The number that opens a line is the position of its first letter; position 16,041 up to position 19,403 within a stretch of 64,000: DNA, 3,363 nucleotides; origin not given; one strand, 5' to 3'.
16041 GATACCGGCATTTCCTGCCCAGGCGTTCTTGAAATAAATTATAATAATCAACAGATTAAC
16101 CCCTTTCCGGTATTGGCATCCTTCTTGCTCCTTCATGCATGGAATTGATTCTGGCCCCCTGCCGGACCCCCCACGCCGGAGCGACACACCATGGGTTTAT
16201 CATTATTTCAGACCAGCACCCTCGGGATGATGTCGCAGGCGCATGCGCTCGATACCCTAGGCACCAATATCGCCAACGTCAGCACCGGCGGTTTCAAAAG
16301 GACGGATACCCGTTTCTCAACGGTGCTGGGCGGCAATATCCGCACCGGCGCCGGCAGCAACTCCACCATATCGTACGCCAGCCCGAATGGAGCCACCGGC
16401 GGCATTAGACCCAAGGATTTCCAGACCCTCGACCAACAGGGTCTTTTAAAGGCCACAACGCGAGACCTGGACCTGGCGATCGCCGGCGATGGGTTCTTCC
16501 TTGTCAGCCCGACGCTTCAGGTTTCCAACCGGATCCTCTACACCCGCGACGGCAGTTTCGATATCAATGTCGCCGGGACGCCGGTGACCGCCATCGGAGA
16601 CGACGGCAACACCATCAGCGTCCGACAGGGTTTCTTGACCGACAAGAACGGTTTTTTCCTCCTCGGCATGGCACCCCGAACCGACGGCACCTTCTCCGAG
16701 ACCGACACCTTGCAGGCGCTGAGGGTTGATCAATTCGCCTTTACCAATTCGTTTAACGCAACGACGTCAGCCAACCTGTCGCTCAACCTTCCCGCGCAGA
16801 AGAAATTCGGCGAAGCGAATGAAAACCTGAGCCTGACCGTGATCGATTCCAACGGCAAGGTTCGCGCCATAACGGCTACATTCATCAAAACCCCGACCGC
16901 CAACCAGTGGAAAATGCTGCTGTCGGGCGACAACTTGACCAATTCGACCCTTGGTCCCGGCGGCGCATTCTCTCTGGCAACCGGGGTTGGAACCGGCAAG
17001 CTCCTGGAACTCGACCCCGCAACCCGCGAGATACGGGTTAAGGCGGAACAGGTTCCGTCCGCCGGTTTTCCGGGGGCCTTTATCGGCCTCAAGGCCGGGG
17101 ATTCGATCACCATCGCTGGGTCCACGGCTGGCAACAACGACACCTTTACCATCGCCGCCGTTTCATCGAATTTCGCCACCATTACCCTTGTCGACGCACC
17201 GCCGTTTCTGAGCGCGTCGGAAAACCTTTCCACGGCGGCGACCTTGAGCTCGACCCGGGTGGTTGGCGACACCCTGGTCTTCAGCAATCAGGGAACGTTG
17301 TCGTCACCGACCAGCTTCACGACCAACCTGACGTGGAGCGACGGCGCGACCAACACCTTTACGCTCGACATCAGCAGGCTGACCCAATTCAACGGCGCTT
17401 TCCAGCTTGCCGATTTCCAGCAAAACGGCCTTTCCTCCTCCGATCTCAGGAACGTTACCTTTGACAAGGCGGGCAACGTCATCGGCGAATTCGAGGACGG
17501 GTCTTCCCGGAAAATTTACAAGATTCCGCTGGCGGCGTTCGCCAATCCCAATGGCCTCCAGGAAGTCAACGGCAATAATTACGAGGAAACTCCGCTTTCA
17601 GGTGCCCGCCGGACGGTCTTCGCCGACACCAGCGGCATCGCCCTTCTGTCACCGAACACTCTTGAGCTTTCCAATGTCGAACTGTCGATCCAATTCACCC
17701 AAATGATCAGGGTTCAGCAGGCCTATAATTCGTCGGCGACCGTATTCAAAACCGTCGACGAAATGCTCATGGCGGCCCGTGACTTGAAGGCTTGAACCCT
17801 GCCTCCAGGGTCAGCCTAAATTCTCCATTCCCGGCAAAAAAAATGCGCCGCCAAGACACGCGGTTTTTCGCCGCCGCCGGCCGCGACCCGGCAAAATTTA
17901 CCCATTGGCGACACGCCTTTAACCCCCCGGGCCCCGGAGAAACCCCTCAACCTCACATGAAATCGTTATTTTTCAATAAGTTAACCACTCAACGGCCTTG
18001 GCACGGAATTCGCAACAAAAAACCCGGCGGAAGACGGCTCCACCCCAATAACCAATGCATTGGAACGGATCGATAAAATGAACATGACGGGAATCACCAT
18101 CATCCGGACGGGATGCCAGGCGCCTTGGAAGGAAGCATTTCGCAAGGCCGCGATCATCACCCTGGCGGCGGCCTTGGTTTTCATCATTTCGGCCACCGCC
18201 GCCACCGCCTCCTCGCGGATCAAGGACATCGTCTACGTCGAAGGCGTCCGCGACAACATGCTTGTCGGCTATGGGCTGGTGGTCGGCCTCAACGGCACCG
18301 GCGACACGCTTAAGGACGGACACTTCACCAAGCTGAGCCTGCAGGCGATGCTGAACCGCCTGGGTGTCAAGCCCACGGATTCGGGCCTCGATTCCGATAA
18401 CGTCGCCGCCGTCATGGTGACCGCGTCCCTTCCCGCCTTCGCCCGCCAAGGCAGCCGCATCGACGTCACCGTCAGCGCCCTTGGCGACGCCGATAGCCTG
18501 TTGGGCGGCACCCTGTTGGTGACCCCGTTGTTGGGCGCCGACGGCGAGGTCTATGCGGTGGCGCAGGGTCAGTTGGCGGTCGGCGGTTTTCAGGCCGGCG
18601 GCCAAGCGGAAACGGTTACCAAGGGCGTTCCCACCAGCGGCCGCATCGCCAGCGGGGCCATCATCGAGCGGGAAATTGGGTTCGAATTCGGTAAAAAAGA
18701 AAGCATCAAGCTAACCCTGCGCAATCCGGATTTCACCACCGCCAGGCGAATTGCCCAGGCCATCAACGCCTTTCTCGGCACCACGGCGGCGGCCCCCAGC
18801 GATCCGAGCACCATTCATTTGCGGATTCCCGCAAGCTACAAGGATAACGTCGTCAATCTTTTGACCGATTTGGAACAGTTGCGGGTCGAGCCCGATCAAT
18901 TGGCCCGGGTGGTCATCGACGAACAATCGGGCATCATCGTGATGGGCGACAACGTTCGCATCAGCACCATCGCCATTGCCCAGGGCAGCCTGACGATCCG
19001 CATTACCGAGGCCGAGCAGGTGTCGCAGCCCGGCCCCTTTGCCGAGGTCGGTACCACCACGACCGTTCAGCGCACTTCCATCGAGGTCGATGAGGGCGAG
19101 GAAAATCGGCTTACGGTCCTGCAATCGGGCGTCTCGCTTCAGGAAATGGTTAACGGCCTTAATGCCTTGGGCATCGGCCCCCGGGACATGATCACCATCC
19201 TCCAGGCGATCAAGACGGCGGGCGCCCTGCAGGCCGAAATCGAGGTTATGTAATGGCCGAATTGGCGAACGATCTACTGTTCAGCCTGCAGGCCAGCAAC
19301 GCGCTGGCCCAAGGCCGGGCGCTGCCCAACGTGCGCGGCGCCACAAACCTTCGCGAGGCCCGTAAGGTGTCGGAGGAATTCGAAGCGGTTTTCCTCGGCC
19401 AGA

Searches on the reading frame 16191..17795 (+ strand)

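Call 43: search_protein_families(library=pfam, proteins=[window:16191-17795:+], max_evalue=0.0001)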
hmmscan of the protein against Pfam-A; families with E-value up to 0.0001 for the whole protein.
window:16191-17795:+ (534 aa): 4 families
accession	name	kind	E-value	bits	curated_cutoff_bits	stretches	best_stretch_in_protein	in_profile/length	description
PF07559.19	FlgE_D2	-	6.1e-10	40.2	22.7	0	207-254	18-65/142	Flagellar basal body protein FlaE D2 domain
PF06429.18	Flg_bbr_C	-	2.9e-09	36.7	23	1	490-529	4-43/46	Flagellar basal body rod FlgEFG protein C-terminal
PF22692.1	LlgE_F_G_D1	-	8.2e-08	32.7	27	1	96-137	1-39/64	Flagellar hook protein FlgE/F/G D1 domain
PF00460.25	Flg_bb_rod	-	3.3e-05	24.2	20.7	0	7-36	2-31/31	Flagella basal body rod protein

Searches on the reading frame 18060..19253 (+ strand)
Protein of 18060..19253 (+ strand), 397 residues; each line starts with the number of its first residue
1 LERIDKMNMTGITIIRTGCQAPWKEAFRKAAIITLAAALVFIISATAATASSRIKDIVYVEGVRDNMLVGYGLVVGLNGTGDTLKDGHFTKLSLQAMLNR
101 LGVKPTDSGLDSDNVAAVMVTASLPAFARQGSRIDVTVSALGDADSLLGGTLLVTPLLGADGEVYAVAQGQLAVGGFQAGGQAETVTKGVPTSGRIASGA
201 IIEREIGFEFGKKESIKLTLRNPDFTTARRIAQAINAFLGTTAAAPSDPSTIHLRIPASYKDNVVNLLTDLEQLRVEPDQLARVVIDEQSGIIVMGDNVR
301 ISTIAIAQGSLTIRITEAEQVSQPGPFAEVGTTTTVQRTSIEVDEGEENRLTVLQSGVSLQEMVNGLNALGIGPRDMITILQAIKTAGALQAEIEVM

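Call 43: search_protein_families(library=pfam, proteins=[window:18060-19253:+], max_evalue=0.0001)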
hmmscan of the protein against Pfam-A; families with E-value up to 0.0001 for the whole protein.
window:18060-19253:+ (397 aa): 1 family
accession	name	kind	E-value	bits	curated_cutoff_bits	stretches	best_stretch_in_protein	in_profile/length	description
PF02119.21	FlgI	-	1.9e-138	461.5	25.3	1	53-396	1-343/343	Flagellar P-ring protein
